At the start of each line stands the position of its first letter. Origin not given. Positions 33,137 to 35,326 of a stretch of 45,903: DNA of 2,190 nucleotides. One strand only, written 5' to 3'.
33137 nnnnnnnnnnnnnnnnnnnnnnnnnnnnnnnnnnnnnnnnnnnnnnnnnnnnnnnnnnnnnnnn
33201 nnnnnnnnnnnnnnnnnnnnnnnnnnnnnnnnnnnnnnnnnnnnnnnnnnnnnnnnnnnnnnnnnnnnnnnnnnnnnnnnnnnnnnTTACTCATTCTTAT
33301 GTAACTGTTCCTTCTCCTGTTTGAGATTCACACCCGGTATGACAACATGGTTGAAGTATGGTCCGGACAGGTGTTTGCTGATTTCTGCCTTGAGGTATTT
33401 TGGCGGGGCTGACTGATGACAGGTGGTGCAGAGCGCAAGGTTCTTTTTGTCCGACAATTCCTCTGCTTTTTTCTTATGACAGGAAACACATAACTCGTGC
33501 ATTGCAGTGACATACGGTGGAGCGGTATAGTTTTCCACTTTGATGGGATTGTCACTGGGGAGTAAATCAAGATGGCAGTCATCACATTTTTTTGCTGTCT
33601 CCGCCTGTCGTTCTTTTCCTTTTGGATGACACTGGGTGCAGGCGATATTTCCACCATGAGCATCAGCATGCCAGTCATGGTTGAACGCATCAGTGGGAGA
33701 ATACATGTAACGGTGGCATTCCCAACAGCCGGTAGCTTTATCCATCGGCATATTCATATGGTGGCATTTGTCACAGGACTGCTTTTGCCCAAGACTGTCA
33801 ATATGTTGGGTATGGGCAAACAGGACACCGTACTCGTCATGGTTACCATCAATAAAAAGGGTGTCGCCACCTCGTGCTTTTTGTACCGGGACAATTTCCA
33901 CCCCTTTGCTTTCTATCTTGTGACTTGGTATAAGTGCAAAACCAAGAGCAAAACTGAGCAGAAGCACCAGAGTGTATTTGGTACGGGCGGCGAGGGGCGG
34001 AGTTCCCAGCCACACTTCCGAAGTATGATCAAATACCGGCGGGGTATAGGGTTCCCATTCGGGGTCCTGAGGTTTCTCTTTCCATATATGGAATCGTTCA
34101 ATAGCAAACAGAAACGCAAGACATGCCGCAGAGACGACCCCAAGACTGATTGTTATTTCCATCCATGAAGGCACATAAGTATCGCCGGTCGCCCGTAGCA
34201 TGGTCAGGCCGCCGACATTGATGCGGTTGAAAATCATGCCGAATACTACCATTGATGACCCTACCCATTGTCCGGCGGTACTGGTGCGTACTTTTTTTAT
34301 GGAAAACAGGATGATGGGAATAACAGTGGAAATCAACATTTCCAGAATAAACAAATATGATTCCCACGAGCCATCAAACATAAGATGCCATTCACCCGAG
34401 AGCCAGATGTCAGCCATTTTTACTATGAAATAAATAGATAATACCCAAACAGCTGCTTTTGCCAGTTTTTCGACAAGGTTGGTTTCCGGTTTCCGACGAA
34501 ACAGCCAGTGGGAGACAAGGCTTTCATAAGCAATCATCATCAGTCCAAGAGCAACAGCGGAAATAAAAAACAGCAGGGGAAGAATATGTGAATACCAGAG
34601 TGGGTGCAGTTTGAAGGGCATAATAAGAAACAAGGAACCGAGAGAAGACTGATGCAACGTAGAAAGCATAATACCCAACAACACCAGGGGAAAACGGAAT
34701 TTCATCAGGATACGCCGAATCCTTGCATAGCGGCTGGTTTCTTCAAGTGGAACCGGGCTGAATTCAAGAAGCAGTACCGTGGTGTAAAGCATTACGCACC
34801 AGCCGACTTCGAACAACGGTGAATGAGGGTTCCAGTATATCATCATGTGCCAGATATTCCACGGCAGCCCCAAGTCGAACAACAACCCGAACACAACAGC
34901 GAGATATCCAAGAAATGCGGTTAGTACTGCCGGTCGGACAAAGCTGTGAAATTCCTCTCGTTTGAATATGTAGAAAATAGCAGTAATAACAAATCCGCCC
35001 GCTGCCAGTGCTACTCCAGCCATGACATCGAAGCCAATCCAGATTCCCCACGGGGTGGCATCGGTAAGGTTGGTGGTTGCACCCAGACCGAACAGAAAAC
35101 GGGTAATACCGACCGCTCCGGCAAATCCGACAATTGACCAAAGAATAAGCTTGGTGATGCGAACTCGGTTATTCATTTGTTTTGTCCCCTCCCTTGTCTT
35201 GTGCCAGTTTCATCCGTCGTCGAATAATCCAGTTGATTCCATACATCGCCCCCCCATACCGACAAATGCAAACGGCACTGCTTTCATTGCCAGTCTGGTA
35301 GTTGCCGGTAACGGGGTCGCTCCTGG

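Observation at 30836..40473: Sigma-54-controlled operon for a DsrMKJOP/Hme-like transmembrane redox complex with non-canonical composition and its own sensors (top candidate for an undescribed system)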

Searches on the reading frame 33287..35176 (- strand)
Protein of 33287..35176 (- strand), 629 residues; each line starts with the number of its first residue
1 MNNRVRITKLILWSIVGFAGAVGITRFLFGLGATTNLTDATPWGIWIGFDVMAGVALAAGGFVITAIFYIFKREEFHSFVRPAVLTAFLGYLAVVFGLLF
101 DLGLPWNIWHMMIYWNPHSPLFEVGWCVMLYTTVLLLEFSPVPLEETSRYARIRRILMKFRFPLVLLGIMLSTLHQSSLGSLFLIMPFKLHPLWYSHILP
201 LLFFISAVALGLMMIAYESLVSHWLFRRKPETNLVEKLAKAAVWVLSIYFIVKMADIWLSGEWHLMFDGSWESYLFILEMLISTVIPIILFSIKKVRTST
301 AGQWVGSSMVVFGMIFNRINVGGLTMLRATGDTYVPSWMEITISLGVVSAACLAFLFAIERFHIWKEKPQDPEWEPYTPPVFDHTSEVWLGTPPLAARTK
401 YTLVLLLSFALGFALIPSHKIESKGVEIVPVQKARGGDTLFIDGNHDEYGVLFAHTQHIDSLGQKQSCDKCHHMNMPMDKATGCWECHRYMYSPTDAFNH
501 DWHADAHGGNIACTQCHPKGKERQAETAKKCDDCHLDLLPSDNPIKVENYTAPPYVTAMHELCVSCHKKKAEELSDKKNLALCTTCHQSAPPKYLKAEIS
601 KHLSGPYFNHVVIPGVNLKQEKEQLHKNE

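Call 3: search_protein_families(library=pfam, proteins=[window:33287-35176:-], max_evalue=0.01)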
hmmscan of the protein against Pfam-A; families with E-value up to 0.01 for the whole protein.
window:33287-35176:- (629 aa): 5 families
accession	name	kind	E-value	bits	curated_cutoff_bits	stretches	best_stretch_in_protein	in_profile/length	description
PF03916.19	NrfD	-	9.5e-18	65.3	25.8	1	36-319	4-302/313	Polysulphide reductase, NrfD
PF02085.21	Cytochrom_CIII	-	9.2e-12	45.6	22.9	2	497-587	22-101/101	Class III cytochrome C family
PF14522.11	Cytochrome_C7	-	7.5e-08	32.5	24.8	1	480-535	12-66/67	Cytochrome c7 and related cytochrome c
PF14537.11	Cytochrom_c3_2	-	2.2e-06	28.5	25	1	465-535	6-78/79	Cytochrome c3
PF09699.15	Paired_CXXCH_1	-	0.007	16.5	20.6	1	528-571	6-40/41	Doubled CXXCH motif (Paired_CXXCH_1)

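Call 4: search_protein_families(library=ncbifam, proteins=[window:33287-35176:-], max_evalue=0.01)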
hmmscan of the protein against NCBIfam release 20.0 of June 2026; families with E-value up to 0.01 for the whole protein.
window:33287-35176:- (629 aa): 5 families
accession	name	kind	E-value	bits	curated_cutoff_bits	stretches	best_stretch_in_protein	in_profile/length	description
NF045714.1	sulf_resp_HmcC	equivalog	1.2e-97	327.5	550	1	17-370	13-373/376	sulfate respiration complex protein HmcC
NF008133.1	PRK10881.1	equivalog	4.5e-83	279.8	450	1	10-364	17-373/377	Ni/Fe-hydrogenase cytochrome b subunit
NF041784.1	mnquin_red_QrcD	equivalog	2e-32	113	570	1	12-357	24-393/408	menaquinone reductase integral membrane subunit QrcD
TIGR03148.1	cyt_nit_nrfD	equivalog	0.0024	17.2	347.6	1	57-318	23-304/316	cytochrome c nitrite reductase subunit NrfD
TIGR04257.1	nanowire_3heme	domain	0.0038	17.3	40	0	450-480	12-38/75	c(7)-type cytochrome triheme domain-containing protein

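Call 8: find_homologous_proteins(query=window:33287-35176:-, max_evalue=1e-10)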
Query window:33287-35176:- (629 aa): 8000 proteins with E <= 1e-10 among 8000 candidates; the best 120 are listed.
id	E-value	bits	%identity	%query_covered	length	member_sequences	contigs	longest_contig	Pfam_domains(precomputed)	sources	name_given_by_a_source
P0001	0.0e+0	1417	94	100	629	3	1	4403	PF14537.12,PF03916.20,PF02085.22,PF14522.12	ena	-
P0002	0.0e+0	1084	71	99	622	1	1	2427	PF03916.20,PF02085.22,PF14522.12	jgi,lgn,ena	-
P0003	0.0e+0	1060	72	97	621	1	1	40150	PF14537.12,PF03916.20,PF02085.22,PF14522.12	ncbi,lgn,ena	-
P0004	0.0e+0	1056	72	97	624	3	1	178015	PF03916.20,PF02085.22,PF14522.12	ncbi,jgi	jgi:Ni/Fe-hydrogenase subunit HybB-like protein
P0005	0.0e+0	1054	71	98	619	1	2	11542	PF03916.20,PF02085.22,PF14522.12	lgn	-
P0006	0.0e+0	1054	70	99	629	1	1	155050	PF03916.20,PF02085.22,PF14522.12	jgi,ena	-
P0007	0.0e+0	1053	70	99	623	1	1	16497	PF14537.12,PF03916.20,PF02085.22,PF14522.12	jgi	-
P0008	0.0e+0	1046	70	100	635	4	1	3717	PF03916.20,PF02085.22,PF14522.12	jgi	jgi:Ni/Fe-hydrogenase subunit HybB-like protein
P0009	0.0e+0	1042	69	98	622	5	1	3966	PF14537.12,PF03916.20,PF02085.22,PF14522.12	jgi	jgi:Ni/Fe-hydrogenase subunit HybB-like protein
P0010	0.0e+0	1037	69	99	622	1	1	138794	PF14537.12,PF03916.20,PF02085.22,PF14522.12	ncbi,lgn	-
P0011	0.0e+0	1035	69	99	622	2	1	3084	PF14537.12,PF03916.20,PF02085.22,PF14522.12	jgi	jgi:Ni/Fe-hydrogenase subunit HybB-like protein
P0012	0.0e+0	1033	68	99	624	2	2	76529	PF14537.12,PF03916.20,PF02085.22,PF14522.12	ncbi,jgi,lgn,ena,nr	ncbi:MAG: Ni/Fe-hydrogenase cytochrome b subunit [candidate division Zixibacteria bacterium HGW-Zixi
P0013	0.0e+0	1028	69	98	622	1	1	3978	PF14537.12,PF03916.20,PF02085.22,PF14522.12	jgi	-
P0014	0.0e+0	1027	68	100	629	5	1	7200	PF03916.20,PF02085.22,PF14522.12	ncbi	-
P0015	0.0e+0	1027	69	99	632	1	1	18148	PF03916.20,PF02085.22,PF14522.12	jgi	jgi:Ni/Fe-hydrogenase subunit HybB-like protein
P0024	1.5e-298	1010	69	97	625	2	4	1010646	PF03916.20,PF02085.22,PF14522.12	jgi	jgi:Ni/Fe-hydrogenase subunit HybB-like protein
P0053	5.7e-289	978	65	99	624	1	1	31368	PF03916.20,PF02085.22,PF14522.12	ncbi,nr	ncbi:Ni/Fe-hydrogenase cytochrome b subunit [candidate division GN15 bacterium]|nr:Ni/Fe-hydrogenase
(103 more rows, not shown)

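Call 9: find_encoding_contigs(protein=window:33287-35176:-, flank=10000, max_places=6)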
Protein window:33287-35176:- (629 aa): no gene with exactly this product is on record in the collection.

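Call 10: find_encoding_contigs(protein=P0012, flank=10000, max_places=2)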
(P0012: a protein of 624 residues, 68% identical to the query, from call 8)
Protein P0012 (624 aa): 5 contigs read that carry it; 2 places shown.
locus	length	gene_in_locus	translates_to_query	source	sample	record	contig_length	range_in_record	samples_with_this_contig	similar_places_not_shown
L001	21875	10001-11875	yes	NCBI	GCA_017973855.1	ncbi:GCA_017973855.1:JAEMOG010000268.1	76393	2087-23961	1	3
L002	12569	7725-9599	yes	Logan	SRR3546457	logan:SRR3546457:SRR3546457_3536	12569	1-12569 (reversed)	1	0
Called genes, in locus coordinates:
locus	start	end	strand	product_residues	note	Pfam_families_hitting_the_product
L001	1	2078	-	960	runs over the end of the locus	PF08126:Propeptide_C25, PF01364:Peptidase_C25, PF00404:Dockerin_1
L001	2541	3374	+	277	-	PF13189:Cytidylate_kin2, PF04972:BON (faint)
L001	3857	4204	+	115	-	PF02001:DUF134, PF04545:Sigma70_r4, PF08281:Sigma70_r4_2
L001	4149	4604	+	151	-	PF02579:Nitro_FeMo-Co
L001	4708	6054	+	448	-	PF00989:PAS, PF08448:PAS_4, PF13426:PAS_9, PF00158:Sigma54_activat, PF14532:Sigma54_activ_2, PF07728:AAA_5 (weak), PF25601:AAA_lid_14, PF02954:HTH_8, +1 more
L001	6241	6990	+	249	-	PF02579:Nitro_FeMo-Co (weak)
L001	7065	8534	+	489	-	PF13183:Fer4_8, PF02754:CCG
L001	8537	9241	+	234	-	PF02665:Nitrate_red_gam (faint)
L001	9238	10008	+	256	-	PF12838:Fer4_7 (weak), PF13247:Fer4_11, PF12838:Fer4_7, PF00037:Fer4 (weak), PF12797:Fer4_2 (weak), PF12837:Fer4_6, PF13237:Fer4_10 (weak), PF13187:Fer4_9 (weak), +1 more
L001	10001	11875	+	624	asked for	PF03916:NrfD, PF14522:Cytochrome_C7 (faint), PF14537:Cytochrom_c3_2 (faint), PF02085:Cytochrom_CIII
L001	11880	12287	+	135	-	PF00072:Response_reg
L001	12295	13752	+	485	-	PF00989:PAS (faint), PF13188:PAS_8 (faint), PF08448:PAS_4 (weak), PF13426:PAS_9 (weak), PF08448:PAS_4, PF13426:PAS_9, PF02518:HATPase_c, PF14501:HATPase_c_5 (weak)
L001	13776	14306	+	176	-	PF00072:Response_reg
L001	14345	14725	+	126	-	PF00072:Response_reg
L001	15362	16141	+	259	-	-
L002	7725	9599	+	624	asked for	PF03916:NrfD, PF14522:Cytochrome_C7 (faint), PF14537:Cytochrom_c3_2 (faint), PF02085:Cytochrom_CIII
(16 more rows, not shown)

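Call 11: find_encoding_contigs(protein=P0024, flank=10000, max_places=2)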
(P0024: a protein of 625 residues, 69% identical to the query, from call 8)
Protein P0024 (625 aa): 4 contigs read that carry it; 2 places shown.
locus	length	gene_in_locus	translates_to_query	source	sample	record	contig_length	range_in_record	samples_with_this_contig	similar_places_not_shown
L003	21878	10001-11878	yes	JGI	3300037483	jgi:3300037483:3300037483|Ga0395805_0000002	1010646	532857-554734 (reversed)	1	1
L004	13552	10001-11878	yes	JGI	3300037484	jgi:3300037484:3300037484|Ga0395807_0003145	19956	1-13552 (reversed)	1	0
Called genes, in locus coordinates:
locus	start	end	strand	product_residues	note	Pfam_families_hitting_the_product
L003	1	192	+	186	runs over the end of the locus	-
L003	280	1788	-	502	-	PF00675:Peptidase_M16, PF05193:Peptidase_M16_C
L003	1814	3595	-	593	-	PF00675:Peptidase_M16, PF05193:Peptidase_M16_C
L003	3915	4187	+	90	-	PF02001:DUF134, PF08281:Sigma70_r4_2 (weak), PF04545:Sigma70_r4 (weak)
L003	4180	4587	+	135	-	PF02579:Nitro_FeMo-Co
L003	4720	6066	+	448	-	PF00989:PAS, PF08448:PAS_4, PF13426:PAS_9, PF00158:Sigma54_activat, PF14532:Sigma54_activ_2, PF07728:AAA_5, PF25601:AAA_lid_14, PF02954:HTH_8, +1 more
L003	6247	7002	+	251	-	PF02579:Nitro_FeMo-Co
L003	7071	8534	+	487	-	PF13183:Fer4_8, PF02754:CCG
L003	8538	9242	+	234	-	-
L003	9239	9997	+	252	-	PF13237:Fer4_10 (faint), PF13247:Fer4_11, PF12838:Fer4_7, PF12797:Fer4_2 (weak), PF12837:Fer4_6, PF00037:Fer4 (weak), PF13187:Fer4_9 (weak)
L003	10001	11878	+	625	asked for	PF03916:NrfD, PF14522:Cytochrome_C7 (faint), PF02085:Cytochrom_CIII (weak)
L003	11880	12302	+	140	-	PF00072:Response_reg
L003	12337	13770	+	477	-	PF08448:PAS_4, PF13188:PAS_8 (weak), PF13426:PAS_9 (weak), PF08448:PAS_4, PF13426:PAS_9 (weak), PF02518:HATPase_c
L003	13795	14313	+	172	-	PF00072:Response_reg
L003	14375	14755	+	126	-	PF00072:Response_reg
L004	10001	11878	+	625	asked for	PF03916:NrfD, PF14522:Cytochrome_C7 (faint), PF02085:Cytochrom_CIII (weak)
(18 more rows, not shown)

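Call 12: find_encoding_contigs(protein=P0053, flank=10000, max_places=2)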
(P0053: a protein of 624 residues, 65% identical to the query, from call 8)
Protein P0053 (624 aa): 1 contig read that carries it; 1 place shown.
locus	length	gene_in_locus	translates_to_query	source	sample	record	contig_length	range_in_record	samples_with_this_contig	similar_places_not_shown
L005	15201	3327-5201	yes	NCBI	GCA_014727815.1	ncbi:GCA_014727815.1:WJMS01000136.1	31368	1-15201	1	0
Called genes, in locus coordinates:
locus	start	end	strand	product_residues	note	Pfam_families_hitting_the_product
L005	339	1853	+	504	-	PF13183:Fer4_8, PF02754:CCG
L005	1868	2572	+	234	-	-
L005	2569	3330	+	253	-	PF12838:Fer4_7 (weak), PF13187:Fer4_9 (weak), PF13247:Fer4_11, PF12838:Fer4_7 (weak), PF12797:Fer4_2 (weak), PF00037:Fer4 (weak), PF12837:Fer4_6 (weak), PF13187:Fer4_9 (weak), +1 more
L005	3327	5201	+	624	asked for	PF03916:NrfD, PF14522:Cytochrome_C7 (faint), PF02085:Cytochrom_CIII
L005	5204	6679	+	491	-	PF00989:PAS (faint), PF08448:PAS_4, PF13188:PAS_8 (faint), PF08448:PAS_4, PF13426:PAS_9, PF02518:HATPase_c, PF14501:HATPase_c_5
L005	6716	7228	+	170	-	PF00072:Response_reg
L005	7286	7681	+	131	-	PF00072:Response_reg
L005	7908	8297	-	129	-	PF00903:Glyoxalase, PF18029:Glyoxalase_6 (weak), PF22677:Ble-like_N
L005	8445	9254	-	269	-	PF13460:NAD_binding_10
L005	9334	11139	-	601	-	PF03572:Peptidase_S41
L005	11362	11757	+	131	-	PF03965:Penicillinase_R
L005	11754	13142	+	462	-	PF05569:Peptidase_M56, PF03544:TonB_C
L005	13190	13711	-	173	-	PF19638:DUF6141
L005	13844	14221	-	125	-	PF10025:DUF2267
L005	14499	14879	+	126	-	PF09862:DUF2089, PF13518:HTH_28 (faint)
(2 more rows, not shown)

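Call 25: find_related_loci(query=A2, collection=genome_contigs, flank=9000)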
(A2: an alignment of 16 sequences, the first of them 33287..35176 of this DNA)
Query A2 (629 aa) in genome_contigs; peptide patterns used: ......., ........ (x = any residue, [..] = any of these).
517 stretches matched a pattern; 503 encode a relative of the query (tblastn E <= 1e-3); the best 80 are kept; 80 distinct loci.
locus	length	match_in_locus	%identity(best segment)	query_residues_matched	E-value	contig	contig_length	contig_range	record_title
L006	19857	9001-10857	70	3-621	0e+0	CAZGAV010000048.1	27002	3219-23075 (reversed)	MAG TPA_asm: uncultured Ignavibacteriales bacterium isolate binchicken_co150_3 genome assembly, contig: NODE_3750_length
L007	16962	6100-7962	69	3-623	0e+0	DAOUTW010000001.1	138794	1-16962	MAG TPA_asm: Candidatus Zixiibacteriota bacterium isolate CSMAG_807 CSMAG_807_k141_377481_length_138794_cov_12.0003, who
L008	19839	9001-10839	72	3-615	0e+0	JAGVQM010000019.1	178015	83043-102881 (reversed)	MAG: Candidatus Zixiibacteriota bacterium isolate DeMMO3_3 c_000000022943, whole genome shotgun sequence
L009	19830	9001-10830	67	3-614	0e+0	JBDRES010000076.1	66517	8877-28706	MAG: bacterium isolate MEGAHIT-group-1.326 k141_1686825, whole genome shotgun sequence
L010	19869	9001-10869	66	3-623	0e+0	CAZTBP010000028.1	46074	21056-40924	MAG TPA_asm: uncultured Ignavibacteriales bacterium isolate binchicken_co17_316 genome assembly, contig: NODE_2376_lengt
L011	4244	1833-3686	66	3-623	0e+0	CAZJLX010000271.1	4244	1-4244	MAG TPA_asm: uncultured Ignavibacteriaceae bacterium isolate binchicken_co129_825 genome assembly, contig: NODE_77834_le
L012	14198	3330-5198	65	3-622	0e+0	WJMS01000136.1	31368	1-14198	MAG: candidate division GN15 bacterium isolate Bin_052 k141_1408020, whole genome shotgun sequence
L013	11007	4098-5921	67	3-614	0e+0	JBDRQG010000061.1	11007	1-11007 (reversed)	MAG: bacterium isolate MEGAHIT-group-2.34 k141_1084166, whole genome shotgun sequence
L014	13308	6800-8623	67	3-614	0e+0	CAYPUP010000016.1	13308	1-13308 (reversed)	MAG TPA_asm: uncultured Ignavibacteriales bacterium isolate SRP118108_co4_313 genome assembly, contig: NODE_4123_length_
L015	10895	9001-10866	67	3-624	0e+0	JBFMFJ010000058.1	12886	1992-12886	MAG: Candidatus Zixiibacteriota bacterium isolate MAG268 MAG268_58, whole genome shotgun sequence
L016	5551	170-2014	65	3-617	0e+0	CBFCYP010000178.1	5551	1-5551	MAG TPA_asm: uncultured bacterium isolate SRR26215681_binner13_Refined_78 genome assembly, contig: ERZ25073475.21200, wh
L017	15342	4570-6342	68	3-593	0e+0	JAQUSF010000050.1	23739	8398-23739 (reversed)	MAG: Candidatus Zixiibacteriota bacterium isolate STD1_90 NODE_4578_length_23739_cov_3.642385_Sandtown_D1, whole genome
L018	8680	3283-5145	67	3-623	0e+0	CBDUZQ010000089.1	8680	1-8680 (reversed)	MAG TPA_asm: uncultured bacterium isolate SRR22302363_binner12_Refined_60 genome assembly, contig: ERZ25749332.5367, who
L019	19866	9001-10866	67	3-624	0e+0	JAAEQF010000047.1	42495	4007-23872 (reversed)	MAG: FCB group bacterium isolate Gpa_11 GpaG_CONTIG241575, whole genome shotgun sequence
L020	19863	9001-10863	67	3-623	0e+0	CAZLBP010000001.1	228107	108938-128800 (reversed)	MAG TPA_asm: uncultured Ignavibacteriales bacterium isolate SRP141376_co3_222 genome assembly, contig: NODE_46_length_22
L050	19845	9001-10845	62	3-617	0e+0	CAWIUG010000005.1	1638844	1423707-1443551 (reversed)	MAG: uncultured Bacteroidetes bacterium isolate MFD01721.bin.1.137 genome assembly, contig: contig_16827, whole genome s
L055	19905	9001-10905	61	3-619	0e+0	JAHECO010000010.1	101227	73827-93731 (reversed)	MAG: Candidatus Kryptoniota bacterium isolate Ww171 NODE_232_length_101227_cov_4.527338, whole genome shotgun sequence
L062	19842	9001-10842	62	3-616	0e+0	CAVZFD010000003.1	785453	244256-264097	MAG: uncultured Ignavibacteria bacterium isolate MFD05942.bin.1.380 genome assembly, contig: contig_31210, whole genome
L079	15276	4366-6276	58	3-614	0e+0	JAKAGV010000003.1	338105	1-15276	MAG: Bacteroidetes bacterium isolate WY2.bin67 NODE_20_length_338105_cov_17.097000, whole genome shotgun sequence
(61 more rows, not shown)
